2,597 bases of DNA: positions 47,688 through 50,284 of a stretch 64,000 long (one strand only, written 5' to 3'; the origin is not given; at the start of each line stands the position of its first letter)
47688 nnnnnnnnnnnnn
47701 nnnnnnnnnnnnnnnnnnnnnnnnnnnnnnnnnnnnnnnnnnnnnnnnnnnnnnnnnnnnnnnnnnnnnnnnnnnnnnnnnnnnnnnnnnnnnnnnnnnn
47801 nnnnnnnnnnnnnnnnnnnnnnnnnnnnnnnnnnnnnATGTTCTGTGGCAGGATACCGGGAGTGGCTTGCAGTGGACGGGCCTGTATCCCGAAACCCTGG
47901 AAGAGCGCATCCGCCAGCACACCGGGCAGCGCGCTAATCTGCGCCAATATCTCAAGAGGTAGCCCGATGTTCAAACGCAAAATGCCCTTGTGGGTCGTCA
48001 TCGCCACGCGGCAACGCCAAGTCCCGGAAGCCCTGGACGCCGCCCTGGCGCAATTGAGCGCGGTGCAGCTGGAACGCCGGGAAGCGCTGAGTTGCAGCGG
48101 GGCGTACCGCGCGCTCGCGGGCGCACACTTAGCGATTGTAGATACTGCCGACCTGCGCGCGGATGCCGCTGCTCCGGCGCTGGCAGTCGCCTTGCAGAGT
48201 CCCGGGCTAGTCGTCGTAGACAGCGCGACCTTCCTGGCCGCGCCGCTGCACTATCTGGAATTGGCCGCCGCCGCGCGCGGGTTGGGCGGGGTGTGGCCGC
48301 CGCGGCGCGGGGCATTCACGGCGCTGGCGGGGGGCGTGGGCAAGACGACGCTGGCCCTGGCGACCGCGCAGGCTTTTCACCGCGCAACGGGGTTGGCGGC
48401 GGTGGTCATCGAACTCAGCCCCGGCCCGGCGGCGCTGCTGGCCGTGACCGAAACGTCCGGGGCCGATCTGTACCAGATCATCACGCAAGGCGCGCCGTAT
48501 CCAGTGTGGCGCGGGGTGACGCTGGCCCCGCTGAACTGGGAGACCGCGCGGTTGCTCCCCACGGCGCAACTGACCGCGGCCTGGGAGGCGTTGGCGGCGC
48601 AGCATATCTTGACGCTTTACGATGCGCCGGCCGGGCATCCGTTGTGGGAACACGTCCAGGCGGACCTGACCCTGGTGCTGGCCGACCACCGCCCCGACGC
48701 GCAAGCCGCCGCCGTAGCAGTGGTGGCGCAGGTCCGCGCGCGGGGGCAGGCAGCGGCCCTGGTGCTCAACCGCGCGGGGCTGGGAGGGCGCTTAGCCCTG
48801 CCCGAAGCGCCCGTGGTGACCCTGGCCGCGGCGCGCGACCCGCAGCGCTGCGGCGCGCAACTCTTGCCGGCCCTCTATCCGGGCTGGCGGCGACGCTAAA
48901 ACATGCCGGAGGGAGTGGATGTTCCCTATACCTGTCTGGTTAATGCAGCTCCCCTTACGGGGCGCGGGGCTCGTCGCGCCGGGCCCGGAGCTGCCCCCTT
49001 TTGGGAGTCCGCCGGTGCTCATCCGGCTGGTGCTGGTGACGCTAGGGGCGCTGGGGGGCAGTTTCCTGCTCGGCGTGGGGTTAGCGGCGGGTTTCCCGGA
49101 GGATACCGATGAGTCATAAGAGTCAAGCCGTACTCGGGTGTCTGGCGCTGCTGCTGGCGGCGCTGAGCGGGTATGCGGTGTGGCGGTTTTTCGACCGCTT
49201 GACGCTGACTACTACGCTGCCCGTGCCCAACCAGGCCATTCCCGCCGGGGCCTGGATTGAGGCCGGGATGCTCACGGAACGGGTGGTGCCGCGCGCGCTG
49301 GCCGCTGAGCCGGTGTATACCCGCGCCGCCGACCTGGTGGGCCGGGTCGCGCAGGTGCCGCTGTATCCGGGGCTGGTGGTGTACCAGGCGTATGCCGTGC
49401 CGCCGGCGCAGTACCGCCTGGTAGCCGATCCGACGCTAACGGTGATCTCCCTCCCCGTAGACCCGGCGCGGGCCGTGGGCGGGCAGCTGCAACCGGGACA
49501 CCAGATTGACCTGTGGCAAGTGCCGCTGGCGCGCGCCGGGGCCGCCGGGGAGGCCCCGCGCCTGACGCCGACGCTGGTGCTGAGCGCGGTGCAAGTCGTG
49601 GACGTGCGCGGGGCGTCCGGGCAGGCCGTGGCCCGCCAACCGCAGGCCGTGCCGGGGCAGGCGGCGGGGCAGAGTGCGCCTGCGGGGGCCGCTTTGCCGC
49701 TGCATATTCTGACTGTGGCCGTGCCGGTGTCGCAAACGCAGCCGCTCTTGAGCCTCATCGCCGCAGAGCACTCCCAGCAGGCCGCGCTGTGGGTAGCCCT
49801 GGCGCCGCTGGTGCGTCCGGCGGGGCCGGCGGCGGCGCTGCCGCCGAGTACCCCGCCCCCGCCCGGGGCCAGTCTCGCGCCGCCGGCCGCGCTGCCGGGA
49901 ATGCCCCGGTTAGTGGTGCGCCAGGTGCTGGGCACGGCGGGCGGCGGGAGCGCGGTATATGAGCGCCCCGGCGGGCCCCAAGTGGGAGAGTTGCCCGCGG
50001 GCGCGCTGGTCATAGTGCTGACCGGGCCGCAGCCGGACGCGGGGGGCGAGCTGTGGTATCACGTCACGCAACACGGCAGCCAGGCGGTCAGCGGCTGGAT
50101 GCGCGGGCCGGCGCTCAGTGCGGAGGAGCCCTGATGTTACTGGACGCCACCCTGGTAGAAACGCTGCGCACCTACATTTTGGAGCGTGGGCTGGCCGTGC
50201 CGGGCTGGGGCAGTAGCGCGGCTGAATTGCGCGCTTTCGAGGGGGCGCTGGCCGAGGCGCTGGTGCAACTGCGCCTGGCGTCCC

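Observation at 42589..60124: Compound, internally duplicated Tad/Flp pilus locus with two ATPases, two platforms and four pilins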

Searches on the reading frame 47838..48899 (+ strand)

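Call 5: search_protein_families(library=pfam, proteins=[window:47838-48899:+], max_evalue=0.1)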
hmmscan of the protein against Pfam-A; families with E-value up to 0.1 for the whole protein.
window:47838-48899:+ (353 aa): 1 family
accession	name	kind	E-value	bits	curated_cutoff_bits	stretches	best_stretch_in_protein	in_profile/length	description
PF01656.29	CbiA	-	0.001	19.4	25.4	1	160-199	3-41/125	CobQ/CobB/MinD/ParA nucleotide binding domain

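Call 23: search_protein_families(library=ncbifam, proteins=[window:47967-48899:+], max_evalue=0.1)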
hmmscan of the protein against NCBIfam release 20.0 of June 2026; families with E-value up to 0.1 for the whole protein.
window:47967-48899:+ (310 aa): 1 family
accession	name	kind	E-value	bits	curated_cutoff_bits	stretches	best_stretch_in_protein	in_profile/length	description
NF041546.1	ParA_partition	equivalog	0.0015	18.1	180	1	122-152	9-38/203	ParA family partition ATPase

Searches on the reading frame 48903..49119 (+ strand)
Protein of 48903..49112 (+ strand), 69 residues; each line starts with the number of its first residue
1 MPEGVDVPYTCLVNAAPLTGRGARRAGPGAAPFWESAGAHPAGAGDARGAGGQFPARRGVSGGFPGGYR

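Call 11: search_protein_families(library=pfam, proteins=[window:48903-49112:+, window:48919-49119:+], max_evalue=1)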
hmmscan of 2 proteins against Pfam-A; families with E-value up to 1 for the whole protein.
window:48903-49112:+ (69 aa): 0 families

window:48919-49119:+ (66 aa): 0 families

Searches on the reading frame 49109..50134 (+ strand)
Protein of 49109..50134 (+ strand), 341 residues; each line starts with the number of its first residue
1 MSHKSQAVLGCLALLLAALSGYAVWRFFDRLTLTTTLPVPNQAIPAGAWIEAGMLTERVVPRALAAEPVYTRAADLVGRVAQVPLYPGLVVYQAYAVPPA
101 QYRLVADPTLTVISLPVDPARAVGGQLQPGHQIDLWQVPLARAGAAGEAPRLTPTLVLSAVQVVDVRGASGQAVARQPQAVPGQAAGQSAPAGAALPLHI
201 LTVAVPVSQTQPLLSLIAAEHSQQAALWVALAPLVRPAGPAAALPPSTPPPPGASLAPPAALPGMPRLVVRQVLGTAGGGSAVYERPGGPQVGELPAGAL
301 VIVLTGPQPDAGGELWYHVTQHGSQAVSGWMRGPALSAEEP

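Call 5: search_protein_families(library=pfam, proteins=[window:49109-50134:+], max_evalue=0.1)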
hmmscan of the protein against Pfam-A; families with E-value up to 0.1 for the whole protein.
window:49109-50134:+ (341 aa): 3 families
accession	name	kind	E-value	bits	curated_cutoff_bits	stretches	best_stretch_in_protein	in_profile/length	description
PF16976.10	RcpC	-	2.3e-05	24.7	28.8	1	113-213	14-100/114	Flp pilus assembly protein RcpC/CpaB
PF08666.17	SAF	-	0.0036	18.3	21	1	39-93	5-59/63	SAF domain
PF08239.17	SH3_3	-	0.09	13.4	27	0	288-332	12-49/54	Bacterial SH3 domain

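Call 23: search_protein_families(library=ncbifam, proteins=[window:49109-50134:+], max_evalue=0.1)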
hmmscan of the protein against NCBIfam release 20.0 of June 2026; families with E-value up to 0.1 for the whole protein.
window:49109-50134:+ (341 aa): 2 families
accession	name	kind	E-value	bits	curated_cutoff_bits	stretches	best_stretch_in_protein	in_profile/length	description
TIGR03177.1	pilus_cpaB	equivalog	2.9e-11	43.1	71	1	14-213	8-199/262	Flp pilus assembly protein CpaB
TIGR03170.1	flgA_cterm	equivalog_domain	6.3e-06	26.2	54.65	1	32-94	10-72/137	flagellar basal body P-ring formation chaperone FlgA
